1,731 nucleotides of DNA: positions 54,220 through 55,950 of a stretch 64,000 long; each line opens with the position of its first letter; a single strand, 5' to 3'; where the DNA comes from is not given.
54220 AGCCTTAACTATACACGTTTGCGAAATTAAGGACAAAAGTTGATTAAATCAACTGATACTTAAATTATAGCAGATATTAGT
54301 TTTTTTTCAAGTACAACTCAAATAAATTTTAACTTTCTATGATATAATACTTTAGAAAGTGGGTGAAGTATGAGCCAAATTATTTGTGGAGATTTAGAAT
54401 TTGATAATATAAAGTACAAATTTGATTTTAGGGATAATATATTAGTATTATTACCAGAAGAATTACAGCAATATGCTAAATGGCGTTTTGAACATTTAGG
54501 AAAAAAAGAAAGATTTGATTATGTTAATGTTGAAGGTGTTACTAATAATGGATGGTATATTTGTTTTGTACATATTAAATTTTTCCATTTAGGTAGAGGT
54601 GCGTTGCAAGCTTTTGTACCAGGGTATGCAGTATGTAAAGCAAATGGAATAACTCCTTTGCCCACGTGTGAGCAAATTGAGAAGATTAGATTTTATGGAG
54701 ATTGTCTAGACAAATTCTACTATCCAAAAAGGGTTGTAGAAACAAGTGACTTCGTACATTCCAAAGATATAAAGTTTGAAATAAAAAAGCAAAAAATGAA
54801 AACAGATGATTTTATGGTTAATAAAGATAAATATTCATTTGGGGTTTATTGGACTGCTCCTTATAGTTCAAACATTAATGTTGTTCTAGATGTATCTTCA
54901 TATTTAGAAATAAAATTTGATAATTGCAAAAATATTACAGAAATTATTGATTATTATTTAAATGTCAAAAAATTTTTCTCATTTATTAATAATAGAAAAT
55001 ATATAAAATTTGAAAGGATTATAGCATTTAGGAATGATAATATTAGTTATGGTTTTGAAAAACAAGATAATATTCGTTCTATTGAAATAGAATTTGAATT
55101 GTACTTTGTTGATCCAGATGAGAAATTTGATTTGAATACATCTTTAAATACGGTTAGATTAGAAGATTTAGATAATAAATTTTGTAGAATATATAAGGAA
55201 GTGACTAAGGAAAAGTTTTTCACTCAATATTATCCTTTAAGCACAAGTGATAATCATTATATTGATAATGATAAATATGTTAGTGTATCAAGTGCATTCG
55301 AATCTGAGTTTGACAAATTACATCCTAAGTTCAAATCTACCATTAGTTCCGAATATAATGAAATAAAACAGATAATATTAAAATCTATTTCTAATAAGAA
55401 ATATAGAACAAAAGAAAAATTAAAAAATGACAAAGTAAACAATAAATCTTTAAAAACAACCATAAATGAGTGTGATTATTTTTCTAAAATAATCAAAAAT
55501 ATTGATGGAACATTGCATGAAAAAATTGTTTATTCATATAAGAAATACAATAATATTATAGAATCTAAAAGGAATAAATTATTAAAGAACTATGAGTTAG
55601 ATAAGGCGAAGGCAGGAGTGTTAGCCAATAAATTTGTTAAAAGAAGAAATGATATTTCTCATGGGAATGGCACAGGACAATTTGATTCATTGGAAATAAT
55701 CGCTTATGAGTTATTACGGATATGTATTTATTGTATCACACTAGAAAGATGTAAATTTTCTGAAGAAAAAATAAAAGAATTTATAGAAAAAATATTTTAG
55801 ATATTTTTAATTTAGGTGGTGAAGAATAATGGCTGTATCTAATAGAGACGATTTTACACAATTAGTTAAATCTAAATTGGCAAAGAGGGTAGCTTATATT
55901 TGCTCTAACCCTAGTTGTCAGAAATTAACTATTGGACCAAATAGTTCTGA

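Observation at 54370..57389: Tight three-gene operon on a mobilizable element: HEPN-like Rx4H protein, HNH-like nuclease, small serine hydrolase. Candidate novel defence or conflict system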

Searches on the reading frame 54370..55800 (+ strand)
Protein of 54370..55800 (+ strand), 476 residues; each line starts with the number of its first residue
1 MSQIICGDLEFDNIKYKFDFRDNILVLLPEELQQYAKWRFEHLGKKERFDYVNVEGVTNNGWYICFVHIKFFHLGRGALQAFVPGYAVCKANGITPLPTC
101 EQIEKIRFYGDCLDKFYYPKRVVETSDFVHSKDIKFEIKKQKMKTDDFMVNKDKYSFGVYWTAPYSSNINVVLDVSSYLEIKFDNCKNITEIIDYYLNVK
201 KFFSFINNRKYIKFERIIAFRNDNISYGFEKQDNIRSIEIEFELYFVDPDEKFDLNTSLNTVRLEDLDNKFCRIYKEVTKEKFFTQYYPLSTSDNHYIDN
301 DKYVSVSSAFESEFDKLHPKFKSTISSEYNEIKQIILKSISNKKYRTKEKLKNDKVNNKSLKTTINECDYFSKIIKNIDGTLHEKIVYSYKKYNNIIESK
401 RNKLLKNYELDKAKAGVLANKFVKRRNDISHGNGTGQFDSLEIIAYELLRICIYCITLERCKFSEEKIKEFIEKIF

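Call 3: search_protein_families(library=pfam, proteins=[window:54370-55800:+], max_evalue=1)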
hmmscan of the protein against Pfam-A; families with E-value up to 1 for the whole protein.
window:54370-55800:+ (476 aa): 2 families
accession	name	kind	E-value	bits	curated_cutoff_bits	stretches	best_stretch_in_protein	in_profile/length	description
PF18739.6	HEPN_Apea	-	0.00019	22.3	24.4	1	322-466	18-135/136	Apea-like HEPN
PF18330.7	Lig_C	-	0.12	12.8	25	0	115-155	70-110/125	Ligase Pab1020 C-terminal region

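Call 4: search_protein_families(library=padloc, proteins=[window:54370-55800:+], max_evalue=1)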
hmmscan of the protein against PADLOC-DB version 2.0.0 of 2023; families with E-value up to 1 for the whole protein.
window:54370-55800:+ (476 aa): 0 families

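Call 5: search_protein_families(library=ncbifam, proteins=[window:54370-55800:+], max_evalue=1)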
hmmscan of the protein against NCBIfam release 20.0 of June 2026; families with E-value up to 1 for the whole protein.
window:54370-55800:+ (476 aa): 1 family
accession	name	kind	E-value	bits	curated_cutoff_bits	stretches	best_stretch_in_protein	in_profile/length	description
NF009947.0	PRK13411.1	equivalog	0.028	12.5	1002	1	295-399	515-616/662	molecular chaperone DnaK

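Call 13: find_homologous_proteins(query=window:54370-55797:+, max_evalue=0.001)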
Query window:54370-55797:+ (476 aa): 38 proteins with E <= 0.001 among 7638 candidates.
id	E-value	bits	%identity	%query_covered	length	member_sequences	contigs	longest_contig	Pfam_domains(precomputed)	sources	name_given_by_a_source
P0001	0.0e+0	1069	100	100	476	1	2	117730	-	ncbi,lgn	-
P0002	1.5e-260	883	81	100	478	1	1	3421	PF18862.7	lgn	-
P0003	7.1e-255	864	79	100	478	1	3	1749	-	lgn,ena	-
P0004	2.8e-249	846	77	100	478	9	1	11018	-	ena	-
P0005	6.2e-232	789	71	100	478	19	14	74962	-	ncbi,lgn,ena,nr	ncbi:MAG TPA: hypothetical protein IAC24_02010 [Candidatus Onthousia faecigallinarum]|nr:hypothetica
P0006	2.2e-231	787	72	100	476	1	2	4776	PF18862.7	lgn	-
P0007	4.9e-230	782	71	100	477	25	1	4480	-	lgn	-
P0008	2.6e-226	770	70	100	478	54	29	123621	-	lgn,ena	-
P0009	2.2e-199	681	63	100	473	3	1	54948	-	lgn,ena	-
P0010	7.5e-198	676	63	100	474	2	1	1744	-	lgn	-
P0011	3.2e-194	664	62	100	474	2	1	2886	-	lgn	-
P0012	3.4e-194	664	61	100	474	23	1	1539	PF18862.7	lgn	-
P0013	1.8e-192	658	61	100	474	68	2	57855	-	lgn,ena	-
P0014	3.3e-192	658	61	100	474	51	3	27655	-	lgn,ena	-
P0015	3.1e-191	654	61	100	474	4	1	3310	-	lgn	-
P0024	3.3e-171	588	57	97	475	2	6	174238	-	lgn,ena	-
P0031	1.4e-151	524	54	100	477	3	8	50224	-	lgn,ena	-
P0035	7.6e-137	475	48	100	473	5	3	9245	-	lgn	-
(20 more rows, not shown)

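Call 16: find_encoding_contigs(protein=P0001, flank=10000, max_places=3)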
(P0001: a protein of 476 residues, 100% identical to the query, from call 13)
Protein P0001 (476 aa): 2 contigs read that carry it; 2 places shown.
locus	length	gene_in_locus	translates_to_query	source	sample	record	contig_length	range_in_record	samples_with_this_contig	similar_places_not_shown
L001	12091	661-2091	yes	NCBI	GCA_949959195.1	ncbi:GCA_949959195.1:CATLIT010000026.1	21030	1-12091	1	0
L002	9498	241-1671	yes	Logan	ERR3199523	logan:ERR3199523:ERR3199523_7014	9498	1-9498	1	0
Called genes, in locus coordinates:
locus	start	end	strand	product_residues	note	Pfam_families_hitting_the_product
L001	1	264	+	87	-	?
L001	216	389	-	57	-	-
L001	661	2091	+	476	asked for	-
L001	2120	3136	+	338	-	-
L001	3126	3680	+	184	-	PF06821:Ser_hydrolase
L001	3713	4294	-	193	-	PF12844:HTH_19, PF13443:HTH_26 (weak), PF01381:HTH_3, PF13560:HTH_31 (weak), PF01381:HTH_3, PF12844:HTH_19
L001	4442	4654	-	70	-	PF01381:HTH_3 (weak), PF13560:HTH_31 (weak)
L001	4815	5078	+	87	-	PF01381:HTH_3, PF12844:HTH_19 (weak)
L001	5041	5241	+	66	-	PF12844:HTH_19, PF13560:HTH_31 (weak), PF01381:HTH_3, PF13443:HTH_26 (weak)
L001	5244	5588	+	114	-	-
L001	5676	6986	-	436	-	PF03432:Relaxase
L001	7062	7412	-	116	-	PF14198:TnpV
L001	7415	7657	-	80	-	-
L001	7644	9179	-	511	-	PF00239:Resolvase (faint), PF07508:Recombinase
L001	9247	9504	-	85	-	PF00239:Resolvase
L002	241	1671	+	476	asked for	-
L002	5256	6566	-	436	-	PF03432:Relaxase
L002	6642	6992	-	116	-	PF14198:TnpV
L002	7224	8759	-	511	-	PF00239:Resolvase (faint), PF07508:Recombinase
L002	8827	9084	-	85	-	PF00239:Resolvase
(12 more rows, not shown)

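Call 17: find_encoding_contigs(protein=P0008, flank=8000, max_places=5)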
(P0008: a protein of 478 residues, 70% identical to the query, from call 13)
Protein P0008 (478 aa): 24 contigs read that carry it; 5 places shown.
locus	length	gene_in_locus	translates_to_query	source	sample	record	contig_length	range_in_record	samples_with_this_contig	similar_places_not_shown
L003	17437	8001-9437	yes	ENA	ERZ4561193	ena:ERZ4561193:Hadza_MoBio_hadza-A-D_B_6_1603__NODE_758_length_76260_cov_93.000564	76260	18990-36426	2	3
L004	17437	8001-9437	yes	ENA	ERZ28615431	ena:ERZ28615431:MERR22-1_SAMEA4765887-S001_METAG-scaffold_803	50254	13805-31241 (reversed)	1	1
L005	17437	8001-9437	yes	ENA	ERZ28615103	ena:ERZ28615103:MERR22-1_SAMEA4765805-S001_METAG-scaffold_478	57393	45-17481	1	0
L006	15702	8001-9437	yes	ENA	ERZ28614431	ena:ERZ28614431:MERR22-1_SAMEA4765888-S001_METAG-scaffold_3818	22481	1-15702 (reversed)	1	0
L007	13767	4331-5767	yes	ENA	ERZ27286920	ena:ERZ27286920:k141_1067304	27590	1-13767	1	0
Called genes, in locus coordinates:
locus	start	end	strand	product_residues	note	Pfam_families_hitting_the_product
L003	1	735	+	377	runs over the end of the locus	-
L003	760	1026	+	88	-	-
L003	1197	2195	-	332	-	PF01391:Collagen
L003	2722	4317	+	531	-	-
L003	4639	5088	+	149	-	PF00583:Acetyltransf_1, PF13673:Acetyltransf_10, PF13508:Acetyltransf_7, PF14542:Acetyltransf_CG (faint)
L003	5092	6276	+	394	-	PF07690:MFS_1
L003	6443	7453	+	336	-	-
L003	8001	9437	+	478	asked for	-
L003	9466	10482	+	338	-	-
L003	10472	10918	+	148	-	PF00383:dCMP_cyt_deam_1, PF14437:MafB19-deam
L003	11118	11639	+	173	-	PF00106:adh_short, PF13561:adh_short_C2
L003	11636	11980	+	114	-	-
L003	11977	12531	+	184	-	PF00561:Abhydrolase_1 (faint), PF06821:Ser_hydrolase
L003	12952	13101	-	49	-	-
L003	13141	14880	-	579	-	PF00239:Resolvase, PF07508:Recombinase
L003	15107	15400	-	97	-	-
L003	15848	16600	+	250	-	-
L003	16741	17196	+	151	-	-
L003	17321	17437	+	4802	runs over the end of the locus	PF12810:ALK_LTK_GRD, PF12733:Cadherin-like, PF02368:Big_2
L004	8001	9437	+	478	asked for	-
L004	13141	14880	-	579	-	PF00239:Resolvase, PF07508:Recombinase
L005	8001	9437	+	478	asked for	-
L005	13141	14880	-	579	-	PF00239:Resolvase, PF07508:Recombinase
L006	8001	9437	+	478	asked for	-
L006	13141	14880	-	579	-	PF00239:Resolvase, PF07508:Recombinase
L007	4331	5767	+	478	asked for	-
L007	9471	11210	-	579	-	PF00239:Resolvase, PF07508:Recombinase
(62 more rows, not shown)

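Call 18: find_encoding_contigs(protein=P0005, flank=8000, max_places=4)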
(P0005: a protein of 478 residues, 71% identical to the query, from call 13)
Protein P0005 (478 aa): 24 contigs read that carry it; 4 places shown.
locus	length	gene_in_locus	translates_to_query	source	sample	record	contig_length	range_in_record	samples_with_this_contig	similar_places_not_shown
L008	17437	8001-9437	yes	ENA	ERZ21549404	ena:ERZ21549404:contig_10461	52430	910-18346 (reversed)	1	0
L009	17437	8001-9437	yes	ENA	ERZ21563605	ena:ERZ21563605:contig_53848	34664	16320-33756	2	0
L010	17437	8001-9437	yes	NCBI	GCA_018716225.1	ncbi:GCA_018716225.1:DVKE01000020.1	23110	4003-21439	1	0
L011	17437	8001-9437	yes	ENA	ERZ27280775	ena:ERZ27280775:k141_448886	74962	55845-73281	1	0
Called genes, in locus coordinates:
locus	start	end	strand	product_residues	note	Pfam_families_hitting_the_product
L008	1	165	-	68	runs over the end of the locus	PF00239:Resolvase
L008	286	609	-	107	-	-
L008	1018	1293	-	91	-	-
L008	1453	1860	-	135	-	PF04326:SLFN_AlbA_2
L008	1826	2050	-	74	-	PF04326:SLFN_AlbA_2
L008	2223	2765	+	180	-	-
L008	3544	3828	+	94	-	-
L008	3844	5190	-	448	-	PF01076:Mob_Pre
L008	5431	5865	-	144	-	-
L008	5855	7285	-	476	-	PF00239:Resolvase, PF07508:Recombinase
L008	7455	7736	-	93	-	-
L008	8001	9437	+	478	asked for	-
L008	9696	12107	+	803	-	PF00133:tRNA-synt_1, PF09334:tRNA-synt_1g, PF13603:tRNA-synt_1_2, PF00133:tRNA-synt_1, PF08264:Anticodon_1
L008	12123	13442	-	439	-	PF01076:Mob_Pre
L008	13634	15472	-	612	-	PF00239:Resolvase, PF07508:Recombinase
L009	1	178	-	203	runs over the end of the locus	PF00239:Resolvase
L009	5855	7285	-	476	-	PF00239:Resolvase, PF07508:Recombinase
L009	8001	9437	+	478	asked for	-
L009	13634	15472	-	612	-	PF00239:Resolvase, PF07508:Recombinase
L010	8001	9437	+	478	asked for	-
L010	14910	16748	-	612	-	PF00239:Resolvase, PF07508:Recombinase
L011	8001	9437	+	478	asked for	-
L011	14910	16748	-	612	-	PF00239:Resolvase, PF07508:Recombinase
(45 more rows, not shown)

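Call 20: find_encoding_contigs(protein=P0024, flank=6000, max_places=4)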
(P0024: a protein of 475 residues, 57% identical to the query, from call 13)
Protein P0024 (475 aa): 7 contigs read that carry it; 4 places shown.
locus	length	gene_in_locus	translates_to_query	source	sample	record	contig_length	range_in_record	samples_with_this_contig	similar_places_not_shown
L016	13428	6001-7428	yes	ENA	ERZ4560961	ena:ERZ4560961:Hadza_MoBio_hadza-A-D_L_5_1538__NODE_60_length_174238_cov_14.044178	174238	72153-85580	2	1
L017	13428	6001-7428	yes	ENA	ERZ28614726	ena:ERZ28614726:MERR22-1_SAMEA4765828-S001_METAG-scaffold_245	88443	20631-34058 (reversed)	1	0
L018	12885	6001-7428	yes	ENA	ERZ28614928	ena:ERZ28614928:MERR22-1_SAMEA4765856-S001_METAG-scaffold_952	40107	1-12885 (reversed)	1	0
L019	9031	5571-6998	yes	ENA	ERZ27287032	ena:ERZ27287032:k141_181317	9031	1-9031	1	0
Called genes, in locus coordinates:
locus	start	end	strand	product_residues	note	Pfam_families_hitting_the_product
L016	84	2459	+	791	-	PF12846:AAA_10 (faint), PF19044:P-loop_TraG, PF01935:DUF87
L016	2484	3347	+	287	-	PF01551:Peptidase_M23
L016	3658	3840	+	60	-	-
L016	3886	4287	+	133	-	-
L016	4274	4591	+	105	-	-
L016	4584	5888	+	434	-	PF18555:MobL (faint)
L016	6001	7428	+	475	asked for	-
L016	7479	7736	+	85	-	PF12844:HTH_19, PF01381:HTH_3, PF13413:HTH_25 (weak), PF13443:HTH_26 (weak)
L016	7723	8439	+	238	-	PF01555:N6_N4_Mtase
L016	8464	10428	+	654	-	PF02534:T4SS-DNA_transf, PF10412:TrwB_AAD_bind, PF12696:TraG-D_C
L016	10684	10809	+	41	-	-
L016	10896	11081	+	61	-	-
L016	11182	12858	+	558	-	PF00239:Resolvase, PF07508:Recombinase, PF13408:Zn_ribbon_recom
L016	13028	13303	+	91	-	-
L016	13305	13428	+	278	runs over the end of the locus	PF04018:VCA0040-like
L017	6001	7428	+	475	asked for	-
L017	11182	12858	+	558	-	PF00239:Resolvase, PF07508:Recombinase, PF13408:Zn_ribbon_recom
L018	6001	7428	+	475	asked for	-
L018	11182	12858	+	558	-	PF00239:Resolvase, PF07508:Recombinase, PF13408:Zn_ribbon_recom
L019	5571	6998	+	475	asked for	-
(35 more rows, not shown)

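Call 21: find_encoding_contigs(protein=P0031, flank=6000, max_places=4)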
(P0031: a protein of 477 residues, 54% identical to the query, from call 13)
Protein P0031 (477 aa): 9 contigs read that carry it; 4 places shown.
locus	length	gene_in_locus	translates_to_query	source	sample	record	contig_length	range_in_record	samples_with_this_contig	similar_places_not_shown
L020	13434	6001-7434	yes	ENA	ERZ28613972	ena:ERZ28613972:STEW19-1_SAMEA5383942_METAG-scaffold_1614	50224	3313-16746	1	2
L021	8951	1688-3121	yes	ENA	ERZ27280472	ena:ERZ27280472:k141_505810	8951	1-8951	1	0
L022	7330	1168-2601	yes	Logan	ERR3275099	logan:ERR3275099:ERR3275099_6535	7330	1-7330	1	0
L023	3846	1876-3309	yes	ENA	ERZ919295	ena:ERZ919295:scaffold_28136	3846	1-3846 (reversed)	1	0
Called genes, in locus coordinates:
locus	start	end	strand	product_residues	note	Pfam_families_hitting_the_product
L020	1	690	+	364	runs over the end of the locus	PF04055:Radical_SAM, PF13186:SPASM (weak)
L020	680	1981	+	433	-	PF04055:Radical_SAM, PF13353:Fer4_12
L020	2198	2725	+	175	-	PF13302:Acetyltransf_3, PF00583:Acetyltransf_1, PF13673:Acetyltransf_10 (weak)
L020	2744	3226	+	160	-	PF00583:Acetyltransf_1, PF13420:Acetyltransf_4 (weak), PF13508:Acetyltransf_7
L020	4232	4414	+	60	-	-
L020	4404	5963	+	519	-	PF00239:Resolvase, PF07508:Recombinase, PF13408:Zn_ribbon_recom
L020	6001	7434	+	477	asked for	-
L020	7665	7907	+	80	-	PF04014:MazE_antitoxin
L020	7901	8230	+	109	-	PF02452:PemK_toxin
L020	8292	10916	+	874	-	PF00690:Cation_ATPase_N, PF00122:E1-E2_ATPase, PF00702:Hydrolase, PF13246:Cation_ATPase, PF00689:Cation_ATPase_C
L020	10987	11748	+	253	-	-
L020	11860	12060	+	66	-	PF01192:RNA_pol_Rpb6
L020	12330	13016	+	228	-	PF00117:GATase, PF07722:Peptidase_C26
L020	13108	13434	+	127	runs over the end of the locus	-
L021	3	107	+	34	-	?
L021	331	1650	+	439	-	PF00239:Resolvase (faint), PF07508:Recombinase, PF13408:Zn_ribbon_recom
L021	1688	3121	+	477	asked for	-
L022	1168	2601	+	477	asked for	-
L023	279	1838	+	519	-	PF00239:Resolvase, PF07508:Recombinase, PF13408:Zn_ribbon_recom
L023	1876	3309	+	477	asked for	-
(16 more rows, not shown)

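Call 28: find_related_loci(query=A1, collection=genome_contigs, flank=8000)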
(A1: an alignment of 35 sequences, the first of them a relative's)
Query A1 (476 aa) in genome_contigs; peptide patterns used: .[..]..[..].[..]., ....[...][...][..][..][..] (x = any residue, [..] = any of these).
190 stretches matched a pattern; 7 encode a relative of the query (tblastn E <= 1e-3); 7 distinct loci.
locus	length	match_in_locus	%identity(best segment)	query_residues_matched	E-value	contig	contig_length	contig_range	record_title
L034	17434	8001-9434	71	1-476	0e+0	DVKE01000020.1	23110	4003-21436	MAG TPA_asm: Candidatus Onthousia faecigallinarum isolate CHK135-1819 CHK135__C111619_L23110_ERR2241904, whole genome sh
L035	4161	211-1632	62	1-476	0e+0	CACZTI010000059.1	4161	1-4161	MAG: uncultured Erysipelotrichaceae bacterium isolate RUG12925 genome assembly, contig: RUG12925_asm_59, whole genome sh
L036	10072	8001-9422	60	1-476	0e+0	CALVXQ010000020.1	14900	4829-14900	MAG: uncultured Bacilli bacterium isolate BRZ_LM__bin26 genome assembly, contig: BRZ_LM__NODE_5460_length_14900_cov_5.44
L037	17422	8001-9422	60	1-476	0e+0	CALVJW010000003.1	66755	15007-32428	MAG: uncultured Bacilli bacterium isolate BRZ_QR__bin31 genome assembly, contig: BRZ_QR__NODE_272_length_66755_cov_6.147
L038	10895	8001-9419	49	1-476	5e-147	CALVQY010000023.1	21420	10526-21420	MAG: uncultured Bacilli bacterium isolate BRZ_NN__bin51 genome assembly, contig: BRZ_NN__NODE_2003_length_21420_cov_15.8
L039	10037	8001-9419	49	1-476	2e-145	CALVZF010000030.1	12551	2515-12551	MAG: uncultured Bacilli bacterium isolate BRZ_CS__bin21 genome assembly, contig: BRZ_CS__NODE_6220_length_12551_cov_7.10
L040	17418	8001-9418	49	1-476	5e-130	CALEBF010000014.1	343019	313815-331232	MAG TPA_asm: uncultured Tenericutes bacterium isolate ERR912064_bin.89_CONCOCT_v1.1_MAG genome assembly, contig: ERZ8271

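Call 30: find_related_loci(query=A1, collection=viral_contigs, flank=8000)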
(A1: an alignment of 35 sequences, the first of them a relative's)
Query A1 (476 aa) in viral_contigs; peptide patterns used: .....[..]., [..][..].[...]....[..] (x = any residue, [..] = any of these).
156 stretches matched a pattern, but none encodes a relative of the query by tblastn (E <= 1e-3).
